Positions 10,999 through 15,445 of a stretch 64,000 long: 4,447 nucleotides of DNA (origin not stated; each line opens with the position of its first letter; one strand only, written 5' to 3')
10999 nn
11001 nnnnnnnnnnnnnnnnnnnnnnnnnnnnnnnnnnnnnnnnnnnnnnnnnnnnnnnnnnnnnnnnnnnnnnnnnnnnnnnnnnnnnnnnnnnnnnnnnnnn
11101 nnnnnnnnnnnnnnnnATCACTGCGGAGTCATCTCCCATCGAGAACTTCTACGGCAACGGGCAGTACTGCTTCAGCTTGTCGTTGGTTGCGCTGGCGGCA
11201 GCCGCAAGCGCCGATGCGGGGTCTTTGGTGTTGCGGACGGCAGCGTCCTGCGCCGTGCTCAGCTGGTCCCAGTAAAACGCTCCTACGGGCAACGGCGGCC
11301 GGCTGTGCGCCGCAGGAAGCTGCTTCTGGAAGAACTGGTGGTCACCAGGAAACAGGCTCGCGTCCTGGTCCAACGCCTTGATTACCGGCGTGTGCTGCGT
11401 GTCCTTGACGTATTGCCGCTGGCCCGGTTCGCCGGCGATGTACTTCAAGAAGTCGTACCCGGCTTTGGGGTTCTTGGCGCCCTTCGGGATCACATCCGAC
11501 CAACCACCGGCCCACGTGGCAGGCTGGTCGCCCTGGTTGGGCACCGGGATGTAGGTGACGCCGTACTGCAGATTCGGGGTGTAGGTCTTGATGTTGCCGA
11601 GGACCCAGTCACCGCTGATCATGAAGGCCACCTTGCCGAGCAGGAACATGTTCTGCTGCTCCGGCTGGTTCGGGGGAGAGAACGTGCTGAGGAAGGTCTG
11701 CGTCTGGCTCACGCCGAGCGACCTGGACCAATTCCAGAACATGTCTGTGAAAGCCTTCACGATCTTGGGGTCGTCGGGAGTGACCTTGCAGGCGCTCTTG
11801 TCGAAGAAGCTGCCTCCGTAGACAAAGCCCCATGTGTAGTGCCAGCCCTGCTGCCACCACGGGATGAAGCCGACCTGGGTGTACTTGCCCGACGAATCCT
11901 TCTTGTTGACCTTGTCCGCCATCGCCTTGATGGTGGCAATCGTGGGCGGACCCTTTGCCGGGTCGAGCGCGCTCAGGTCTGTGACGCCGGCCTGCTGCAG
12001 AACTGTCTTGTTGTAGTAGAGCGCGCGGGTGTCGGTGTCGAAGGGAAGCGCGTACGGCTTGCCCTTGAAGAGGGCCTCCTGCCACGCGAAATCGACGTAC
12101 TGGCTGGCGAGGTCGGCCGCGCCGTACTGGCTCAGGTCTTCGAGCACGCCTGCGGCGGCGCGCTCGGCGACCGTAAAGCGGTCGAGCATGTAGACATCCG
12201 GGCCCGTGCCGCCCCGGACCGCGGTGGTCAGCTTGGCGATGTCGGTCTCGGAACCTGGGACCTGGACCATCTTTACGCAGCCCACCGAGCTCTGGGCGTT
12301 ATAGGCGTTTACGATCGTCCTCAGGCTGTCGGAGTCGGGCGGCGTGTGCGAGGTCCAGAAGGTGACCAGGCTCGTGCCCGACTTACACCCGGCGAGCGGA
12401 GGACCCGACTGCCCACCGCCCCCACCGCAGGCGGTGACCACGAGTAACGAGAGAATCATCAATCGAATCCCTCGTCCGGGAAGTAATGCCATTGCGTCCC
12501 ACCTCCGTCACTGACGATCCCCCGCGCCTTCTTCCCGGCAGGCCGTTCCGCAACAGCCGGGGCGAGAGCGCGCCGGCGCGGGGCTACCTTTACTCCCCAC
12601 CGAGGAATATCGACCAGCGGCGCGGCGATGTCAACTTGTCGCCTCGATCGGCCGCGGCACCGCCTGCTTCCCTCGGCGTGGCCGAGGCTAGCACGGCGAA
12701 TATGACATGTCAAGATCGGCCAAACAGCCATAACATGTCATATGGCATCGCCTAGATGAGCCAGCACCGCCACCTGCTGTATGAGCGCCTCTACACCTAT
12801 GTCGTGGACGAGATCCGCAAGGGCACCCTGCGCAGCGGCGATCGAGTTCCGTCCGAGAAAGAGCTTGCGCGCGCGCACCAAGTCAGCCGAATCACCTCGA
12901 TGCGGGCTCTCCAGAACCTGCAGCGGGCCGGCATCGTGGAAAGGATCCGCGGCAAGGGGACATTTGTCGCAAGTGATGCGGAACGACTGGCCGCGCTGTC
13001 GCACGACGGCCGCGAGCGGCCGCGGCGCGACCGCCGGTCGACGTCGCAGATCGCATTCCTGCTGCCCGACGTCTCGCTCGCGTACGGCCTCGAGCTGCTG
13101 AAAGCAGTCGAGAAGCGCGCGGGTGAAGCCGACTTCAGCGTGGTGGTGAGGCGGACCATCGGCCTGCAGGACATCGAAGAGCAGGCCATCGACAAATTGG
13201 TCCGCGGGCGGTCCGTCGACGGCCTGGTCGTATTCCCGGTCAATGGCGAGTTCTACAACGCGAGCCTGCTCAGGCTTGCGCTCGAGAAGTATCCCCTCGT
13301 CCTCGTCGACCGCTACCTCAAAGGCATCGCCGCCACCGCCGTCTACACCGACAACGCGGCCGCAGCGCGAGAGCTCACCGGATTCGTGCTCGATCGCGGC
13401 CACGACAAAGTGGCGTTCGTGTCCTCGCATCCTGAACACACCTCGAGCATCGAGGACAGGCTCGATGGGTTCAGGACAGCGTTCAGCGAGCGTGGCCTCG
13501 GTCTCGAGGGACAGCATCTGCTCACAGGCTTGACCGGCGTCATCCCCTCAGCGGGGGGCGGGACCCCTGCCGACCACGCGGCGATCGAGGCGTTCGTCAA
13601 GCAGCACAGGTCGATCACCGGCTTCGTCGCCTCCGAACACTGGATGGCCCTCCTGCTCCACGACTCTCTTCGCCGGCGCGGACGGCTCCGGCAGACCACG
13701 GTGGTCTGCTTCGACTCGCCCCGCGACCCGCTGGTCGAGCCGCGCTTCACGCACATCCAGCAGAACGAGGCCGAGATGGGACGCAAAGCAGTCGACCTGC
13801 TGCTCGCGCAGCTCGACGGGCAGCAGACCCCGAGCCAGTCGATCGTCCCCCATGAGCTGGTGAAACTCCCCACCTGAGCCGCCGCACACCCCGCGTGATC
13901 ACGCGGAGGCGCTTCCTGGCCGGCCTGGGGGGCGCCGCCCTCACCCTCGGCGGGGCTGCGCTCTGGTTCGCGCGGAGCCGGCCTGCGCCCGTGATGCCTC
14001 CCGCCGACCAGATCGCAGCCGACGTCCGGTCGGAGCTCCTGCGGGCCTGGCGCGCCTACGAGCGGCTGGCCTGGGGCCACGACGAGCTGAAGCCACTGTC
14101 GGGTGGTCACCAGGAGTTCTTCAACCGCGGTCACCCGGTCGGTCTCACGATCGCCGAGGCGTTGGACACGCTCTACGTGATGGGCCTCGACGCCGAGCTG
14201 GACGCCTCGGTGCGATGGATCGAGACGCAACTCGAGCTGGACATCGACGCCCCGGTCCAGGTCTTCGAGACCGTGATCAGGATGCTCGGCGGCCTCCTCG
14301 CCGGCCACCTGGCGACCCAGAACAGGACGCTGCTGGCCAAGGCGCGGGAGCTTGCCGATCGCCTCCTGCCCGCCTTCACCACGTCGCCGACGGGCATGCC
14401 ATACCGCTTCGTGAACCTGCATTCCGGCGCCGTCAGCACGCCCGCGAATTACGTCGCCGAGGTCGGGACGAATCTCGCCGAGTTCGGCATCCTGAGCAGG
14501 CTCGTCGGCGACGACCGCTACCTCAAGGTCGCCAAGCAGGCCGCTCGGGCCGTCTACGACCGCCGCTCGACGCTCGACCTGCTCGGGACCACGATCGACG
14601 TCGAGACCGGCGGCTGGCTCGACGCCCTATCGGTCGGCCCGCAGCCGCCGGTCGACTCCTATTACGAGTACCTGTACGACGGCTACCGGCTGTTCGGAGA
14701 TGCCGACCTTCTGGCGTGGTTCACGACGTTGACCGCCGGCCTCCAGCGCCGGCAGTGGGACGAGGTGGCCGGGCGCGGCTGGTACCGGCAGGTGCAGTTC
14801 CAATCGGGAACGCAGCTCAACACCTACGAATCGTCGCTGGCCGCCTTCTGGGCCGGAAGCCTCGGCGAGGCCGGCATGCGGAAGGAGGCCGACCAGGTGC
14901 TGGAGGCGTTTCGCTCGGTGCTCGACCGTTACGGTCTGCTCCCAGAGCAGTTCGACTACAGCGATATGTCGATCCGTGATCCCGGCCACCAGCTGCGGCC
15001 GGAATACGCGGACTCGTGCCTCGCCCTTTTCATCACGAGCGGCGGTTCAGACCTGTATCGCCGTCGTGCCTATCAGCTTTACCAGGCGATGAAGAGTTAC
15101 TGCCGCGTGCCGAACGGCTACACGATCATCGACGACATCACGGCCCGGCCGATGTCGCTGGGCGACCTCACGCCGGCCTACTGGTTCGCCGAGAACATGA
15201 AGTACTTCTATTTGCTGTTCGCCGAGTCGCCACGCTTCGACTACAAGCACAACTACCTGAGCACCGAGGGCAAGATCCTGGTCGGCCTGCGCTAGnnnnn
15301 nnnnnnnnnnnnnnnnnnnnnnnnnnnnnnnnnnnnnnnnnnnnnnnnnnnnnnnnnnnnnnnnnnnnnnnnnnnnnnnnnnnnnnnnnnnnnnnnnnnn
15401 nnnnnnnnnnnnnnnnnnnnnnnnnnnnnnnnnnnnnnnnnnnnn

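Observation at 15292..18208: Translationally coupled AKR / xylose-isomerase-like TIM barrel / Gfo-Idh-MocA trio wedged between GH47 and GH38: candidate oxidative (keto-intermediate) glycoside-processing module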

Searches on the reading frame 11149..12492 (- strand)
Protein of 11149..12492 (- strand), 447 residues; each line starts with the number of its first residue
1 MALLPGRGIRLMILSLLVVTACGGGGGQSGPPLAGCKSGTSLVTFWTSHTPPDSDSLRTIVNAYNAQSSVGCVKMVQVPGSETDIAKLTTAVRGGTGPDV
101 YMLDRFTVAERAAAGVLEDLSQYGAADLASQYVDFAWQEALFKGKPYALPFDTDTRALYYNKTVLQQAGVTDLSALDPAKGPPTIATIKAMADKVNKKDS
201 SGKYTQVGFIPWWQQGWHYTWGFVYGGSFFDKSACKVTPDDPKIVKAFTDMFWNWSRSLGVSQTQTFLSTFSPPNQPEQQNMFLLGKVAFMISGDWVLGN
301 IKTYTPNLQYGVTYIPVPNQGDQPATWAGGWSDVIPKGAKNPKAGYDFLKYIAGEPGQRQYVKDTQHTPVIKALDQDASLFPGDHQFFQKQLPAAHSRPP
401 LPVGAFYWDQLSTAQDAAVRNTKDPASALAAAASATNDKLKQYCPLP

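Call 7: search_protein_families(library=pfam, proteins=[window:11149-12492:-], max_evalue=0.001)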
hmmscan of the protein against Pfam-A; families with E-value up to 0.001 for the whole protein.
window:11149-12492:- (447 aa): 2 families
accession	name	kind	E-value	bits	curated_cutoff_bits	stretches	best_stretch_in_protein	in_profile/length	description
PF01547.30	SBP_bac_1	-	1.3e-32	114.5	26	1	80-358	32-306/307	Bacterial extracellular solute-binding protein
PF13416.11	SBP_bac_8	-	7.9e-31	108.3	27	1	60-378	2-269/279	Bacterial extracellular solute-binding protein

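Call 37: search_protein_families(library=ncbifam, proteins=[window:11149-12492:-], max_evalue=0.00001)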
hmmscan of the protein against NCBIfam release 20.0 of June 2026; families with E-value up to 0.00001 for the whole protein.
window:11149-12492:- (447 aa): 5 families
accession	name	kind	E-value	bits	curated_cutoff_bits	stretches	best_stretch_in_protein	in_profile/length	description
NF053763.1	ABCarbgalBndGanS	equivalog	2.3e-19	69.5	700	2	15-168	12-160/420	galactooligosaccharide ABC transporter substrate-binding protein GanS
NF007011.0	PRK09474.1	equivalog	2.1e-13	49.9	291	1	73-169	60-152/396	maltose/maltodextrin ABC transporter substrate-binding protein MalE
NF008211.0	PRK10974.1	equivalog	3.5e-09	35.8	411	1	42-374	28-355/439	sn-glycerol-3-phosphate ABC transporter substrate-binding protein UgpB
TIGR03851.1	chitin_NgcE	equivalog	4.7e-08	32.4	399.65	0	278-377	272-376/450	N-acetylglucosamine/diacetylchitobiose ABC transporter substrate-binding protein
TIGR03850.1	bind_CPR_0540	equivalog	2.1e-07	29.9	299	1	278-354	269-347/437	carbohydrate ABC transporter substrate-binding protein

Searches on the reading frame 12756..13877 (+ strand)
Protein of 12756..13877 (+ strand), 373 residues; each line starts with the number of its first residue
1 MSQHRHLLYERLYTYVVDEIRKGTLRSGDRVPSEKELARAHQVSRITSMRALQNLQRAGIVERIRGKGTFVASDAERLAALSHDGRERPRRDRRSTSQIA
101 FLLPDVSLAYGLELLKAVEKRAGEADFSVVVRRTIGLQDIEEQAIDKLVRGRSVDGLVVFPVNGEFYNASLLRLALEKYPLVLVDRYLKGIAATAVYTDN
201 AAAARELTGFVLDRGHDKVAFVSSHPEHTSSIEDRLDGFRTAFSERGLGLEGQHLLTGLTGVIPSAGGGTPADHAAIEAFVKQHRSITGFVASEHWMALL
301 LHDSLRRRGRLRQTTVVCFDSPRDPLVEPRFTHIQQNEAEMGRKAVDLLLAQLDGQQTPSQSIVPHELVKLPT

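Call 7: search_protein_families(library=pfam, proteins=[window:12756-13877:+], max_evalue=0.001)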
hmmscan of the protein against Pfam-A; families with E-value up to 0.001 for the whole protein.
window:12756-13877:+ (373 aa): 6 families
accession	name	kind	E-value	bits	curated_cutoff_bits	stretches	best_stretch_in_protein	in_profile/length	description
PF00392.27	GntR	-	3.5e-17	62.2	27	1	8-71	1-64/64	Bacterial regulatory proteins, gntR family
PF13377.12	Peripla_BP_3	-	3.1e-16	60.4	26.5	1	212-369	5-162/167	Periplasmic binding protein-like domain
PF13407.12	Peripla_BP_4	-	2.8e-12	47.2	35.1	1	99-356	1-257/258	Periplasmic binding protein domain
PF00532.27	Peripla_BP_1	-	1.5e-10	41.5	22.2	1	97-369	2-278/281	Periplasmic binding proteins and sugar binding domain of LacI family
PF13545.12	HTH_Crp_2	-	4e-05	23.9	27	1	32-81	23-70/70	Crp-like helix-turn-helix domain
PF02082.26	Rrf2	-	0.0008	20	30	0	27-74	19-68/132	Iron-dependent Transcriptional regulator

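Call 37: search_protein_families(library=ncbifam, proteins=[window:12756-13877:+], max_evalue=0.00001)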
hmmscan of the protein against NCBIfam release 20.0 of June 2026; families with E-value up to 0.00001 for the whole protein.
window:12756-13877:+ (373 aa): 34 families (the best 25 are shown)
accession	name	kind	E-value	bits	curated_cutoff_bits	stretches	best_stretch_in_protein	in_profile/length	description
TIGR02018.2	his_ut_repres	equivalog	1.9e-19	70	220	1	9-80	1-72/226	histidine utilization transcriptional repressor HutC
NF047341.1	lactose_RbsR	equivalog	4.2e-19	69.1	382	1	94-369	59-323/331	ribose utilization transcriptional repressor RbsR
NF008269.0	PRK11041.1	equivalog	2e-18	66.6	436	1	34-362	12-324/342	DNA-binding transcriptional regulator CytR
NF052282.1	PLP_TF_PdxR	equivalog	9e-16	57.9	320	1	8-94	2-88/448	MocR-like pyridoxine biosynthesis transcription factor PdxR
TIGR02404.1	trehalos_R_Bsub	equivalog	1.3e-14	54.4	211.95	1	9-74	2-67/233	trehalose operon repressor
NF051853.1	TransRegUriRCory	equivalog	1.5e-14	53.9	550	1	34-362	3-311/327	transcriptional regulator UriR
NF008002.0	PRK10727.1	equivalog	1.8e-14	53.6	557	1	92-360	55-314/341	HTH-type transcriptional regulator GalR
TIGR02417.1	fruct_sucro_rep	subfamily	2e-14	53.6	389.55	1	91-246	56-207/327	D-fructose-responsive transcription factor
NF052440.1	TransRegGNTRPSEAE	equivalog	4.2e-14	52.4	400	1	35-362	9-320/333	HTH-type transcriptional regulator GntR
NF047563.1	modulin_PmtR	equivalog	7.6e-14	51.8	200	1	7-74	12-79/125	PSM export ABC transporter transcriptional regulator PmtR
NF008491.0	PRK11402.1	subfamily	3.9e-13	49.5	269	1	5-77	9-81/243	GntR family transcriptional regulator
NF007743.0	PRK10423.1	equivalog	1.3e-12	47.5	531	1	96-363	59-318/330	ribose operon transcriptional repressor RbsR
NF007979.0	PRK10703.1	equivalog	1.6e-12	47.2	501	1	96-364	59-320/341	HTH-type transcriptional repressor PurR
NF007706.0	PRK10401.1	equivalog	9.5e-12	44.8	555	1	97-357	60-311/346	HTH-type transcriptional regulator GalS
TIGR02325.1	C_P_lyase_phnF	equivalog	1.1e-11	44.7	156.8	1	10-78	11-77/238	phosphonate metabolism transcriptional regulator PhnF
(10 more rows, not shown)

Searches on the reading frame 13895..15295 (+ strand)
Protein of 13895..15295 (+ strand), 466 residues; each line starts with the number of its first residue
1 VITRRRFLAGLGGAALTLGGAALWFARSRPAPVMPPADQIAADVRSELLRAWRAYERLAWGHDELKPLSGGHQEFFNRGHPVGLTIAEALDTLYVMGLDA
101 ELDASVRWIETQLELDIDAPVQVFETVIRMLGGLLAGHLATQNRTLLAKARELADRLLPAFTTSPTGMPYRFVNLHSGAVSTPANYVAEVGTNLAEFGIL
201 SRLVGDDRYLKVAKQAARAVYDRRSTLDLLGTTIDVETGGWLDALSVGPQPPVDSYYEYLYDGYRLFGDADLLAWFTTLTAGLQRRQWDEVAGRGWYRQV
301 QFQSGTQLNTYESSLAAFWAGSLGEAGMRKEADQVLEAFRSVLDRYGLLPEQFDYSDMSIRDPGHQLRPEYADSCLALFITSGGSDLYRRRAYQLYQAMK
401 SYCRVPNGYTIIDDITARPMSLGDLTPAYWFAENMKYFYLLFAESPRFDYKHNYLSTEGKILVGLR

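Call 7: search_protein_families(library=pfam, proteins=[window:13895-15295:+], max_evalue=0.001)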
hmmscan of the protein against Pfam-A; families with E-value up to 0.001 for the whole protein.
window:13895-15295:+ (466 aa): 1 family
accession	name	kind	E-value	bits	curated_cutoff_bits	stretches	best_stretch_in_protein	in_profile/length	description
PF01532.26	Glyco_hydro_47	-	2e-90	304.4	22.9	1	49-462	3-453/455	Glycosyl hydrolase family 47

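Call 37: search_protein_families(library=ncbifam, proteins=[window:13895-15295:+], max_evalue=0.00001)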
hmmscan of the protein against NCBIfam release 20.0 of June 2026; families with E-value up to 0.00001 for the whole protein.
window:13895-15295:+ (466 aa): 0 families
